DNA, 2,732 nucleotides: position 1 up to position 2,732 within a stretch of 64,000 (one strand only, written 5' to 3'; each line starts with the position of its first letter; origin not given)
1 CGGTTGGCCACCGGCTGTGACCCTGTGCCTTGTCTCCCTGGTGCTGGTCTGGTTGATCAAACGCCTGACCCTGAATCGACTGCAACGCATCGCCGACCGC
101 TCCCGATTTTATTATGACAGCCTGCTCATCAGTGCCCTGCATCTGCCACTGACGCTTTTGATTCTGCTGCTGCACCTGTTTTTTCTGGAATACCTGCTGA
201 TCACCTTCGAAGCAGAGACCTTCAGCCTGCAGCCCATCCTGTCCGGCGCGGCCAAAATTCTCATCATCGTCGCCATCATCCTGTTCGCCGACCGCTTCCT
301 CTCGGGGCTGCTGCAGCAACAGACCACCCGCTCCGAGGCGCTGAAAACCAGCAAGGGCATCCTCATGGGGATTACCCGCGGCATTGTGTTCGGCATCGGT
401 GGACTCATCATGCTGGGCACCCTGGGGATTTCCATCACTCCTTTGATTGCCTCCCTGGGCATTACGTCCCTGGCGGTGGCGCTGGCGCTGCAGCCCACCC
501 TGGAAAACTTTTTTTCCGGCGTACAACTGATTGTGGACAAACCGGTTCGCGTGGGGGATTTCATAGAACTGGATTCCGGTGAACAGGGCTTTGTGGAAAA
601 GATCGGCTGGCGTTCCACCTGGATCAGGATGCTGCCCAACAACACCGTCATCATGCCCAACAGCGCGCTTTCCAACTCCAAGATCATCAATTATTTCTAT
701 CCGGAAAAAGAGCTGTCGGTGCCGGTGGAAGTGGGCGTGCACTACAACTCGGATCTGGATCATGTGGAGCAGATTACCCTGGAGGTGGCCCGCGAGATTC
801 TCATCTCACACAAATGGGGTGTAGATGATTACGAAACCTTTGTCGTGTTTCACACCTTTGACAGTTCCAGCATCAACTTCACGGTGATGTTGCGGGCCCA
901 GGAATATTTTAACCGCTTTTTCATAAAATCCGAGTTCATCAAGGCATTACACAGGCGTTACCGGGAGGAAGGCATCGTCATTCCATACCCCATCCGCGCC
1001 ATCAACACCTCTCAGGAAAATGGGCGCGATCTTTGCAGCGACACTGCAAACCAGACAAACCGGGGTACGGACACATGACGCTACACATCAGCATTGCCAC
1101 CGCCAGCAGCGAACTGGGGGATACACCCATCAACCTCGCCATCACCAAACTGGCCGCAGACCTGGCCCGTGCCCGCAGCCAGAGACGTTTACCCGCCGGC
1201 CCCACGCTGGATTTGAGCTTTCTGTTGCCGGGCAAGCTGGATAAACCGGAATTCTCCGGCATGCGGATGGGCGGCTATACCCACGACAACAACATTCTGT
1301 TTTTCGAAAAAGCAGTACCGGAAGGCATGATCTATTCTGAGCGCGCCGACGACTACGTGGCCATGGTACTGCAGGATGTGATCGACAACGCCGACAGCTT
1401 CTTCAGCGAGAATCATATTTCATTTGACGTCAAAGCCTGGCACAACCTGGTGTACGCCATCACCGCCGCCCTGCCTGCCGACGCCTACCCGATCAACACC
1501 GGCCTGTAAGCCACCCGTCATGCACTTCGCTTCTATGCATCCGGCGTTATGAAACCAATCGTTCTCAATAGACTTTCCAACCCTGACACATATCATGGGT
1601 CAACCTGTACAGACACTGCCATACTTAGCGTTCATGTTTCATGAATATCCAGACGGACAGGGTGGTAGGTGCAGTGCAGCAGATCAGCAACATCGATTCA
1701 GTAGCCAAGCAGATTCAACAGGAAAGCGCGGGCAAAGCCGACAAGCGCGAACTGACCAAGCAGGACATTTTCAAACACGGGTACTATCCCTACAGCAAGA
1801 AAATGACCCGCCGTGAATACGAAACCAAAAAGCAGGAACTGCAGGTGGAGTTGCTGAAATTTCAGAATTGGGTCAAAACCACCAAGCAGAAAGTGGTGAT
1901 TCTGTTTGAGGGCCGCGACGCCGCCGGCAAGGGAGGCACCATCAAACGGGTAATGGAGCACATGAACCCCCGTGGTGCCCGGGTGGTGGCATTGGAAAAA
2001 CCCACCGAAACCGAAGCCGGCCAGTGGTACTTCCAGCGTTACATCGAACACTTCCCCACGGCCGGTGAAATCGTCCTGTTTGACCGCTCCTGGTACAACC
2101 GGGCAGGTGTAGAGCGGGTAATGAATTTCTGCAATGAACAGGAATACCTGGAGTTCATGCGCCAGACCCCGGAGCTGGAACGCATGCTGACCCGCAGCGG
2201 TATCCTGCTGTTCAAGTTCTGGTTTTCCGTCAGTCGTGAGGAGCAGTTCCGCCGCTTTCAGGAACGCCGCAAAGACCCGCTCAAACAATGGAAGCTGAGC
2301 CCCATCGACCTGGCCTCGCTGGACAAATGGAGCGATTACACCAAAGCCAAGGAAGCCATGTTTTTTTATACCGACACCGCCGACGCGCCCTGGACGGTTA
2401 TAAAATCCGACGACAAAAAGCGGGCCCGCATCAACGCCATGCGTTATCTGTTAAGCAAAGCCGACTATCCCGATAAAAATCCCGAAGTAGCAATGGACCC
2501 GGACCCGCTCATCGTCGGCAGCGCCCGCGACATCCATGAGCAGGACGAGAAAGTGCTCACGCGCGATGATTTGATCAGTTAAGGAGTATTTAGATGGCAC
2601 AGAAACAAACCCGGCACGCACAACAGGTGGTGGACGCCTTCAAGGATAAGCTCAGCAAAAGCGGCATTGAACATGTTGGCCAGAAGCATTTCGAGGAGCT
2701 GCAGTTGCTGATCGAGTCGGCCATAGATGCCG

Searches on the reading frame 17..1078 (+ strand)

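Call 44: search_protein_families(library=pfam, proteins=[window:17-1078:+], max_evalue=0.001)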
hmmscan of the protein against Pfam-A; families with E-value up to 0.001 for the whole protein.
window:17-1078:+ (353 aa): 3 families
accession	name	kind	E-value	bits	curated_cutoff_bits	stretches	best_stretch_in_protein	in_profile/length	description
PF00924.24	MS_channel_2nd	-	2.4e-18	66.4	20.2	1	162-226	3-66/68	Mechanosensitive ion channel, beta-domain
PF21082.3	MS_channel_3rd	-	5.2e-08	33.6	21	1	237-322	3-88/88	Mechanosensitive ion channel MscS, C-terminal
PF21088.3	MS_channel_1st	-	1e-06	29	23.1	1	119-159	2-42/42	Mechanosensitive ion channel, transmembrane helices 2/3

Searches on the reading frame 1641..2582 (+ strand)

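Call 44: search_protein_families(library=pfam, proteins=[window:1641-2582:+], max_evalue=0.001)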
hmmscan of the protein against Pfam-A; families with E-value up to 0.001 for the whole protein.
window:1641-2582:+ (313 aa): 1 family
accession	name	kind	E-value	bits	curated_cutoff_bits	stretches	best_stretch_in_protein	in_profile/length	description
PF03976.20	PPK2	-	1.4e-105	352.4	22.3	1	56-280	3-227/229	Polyphosphate kinase 2 (PPK2)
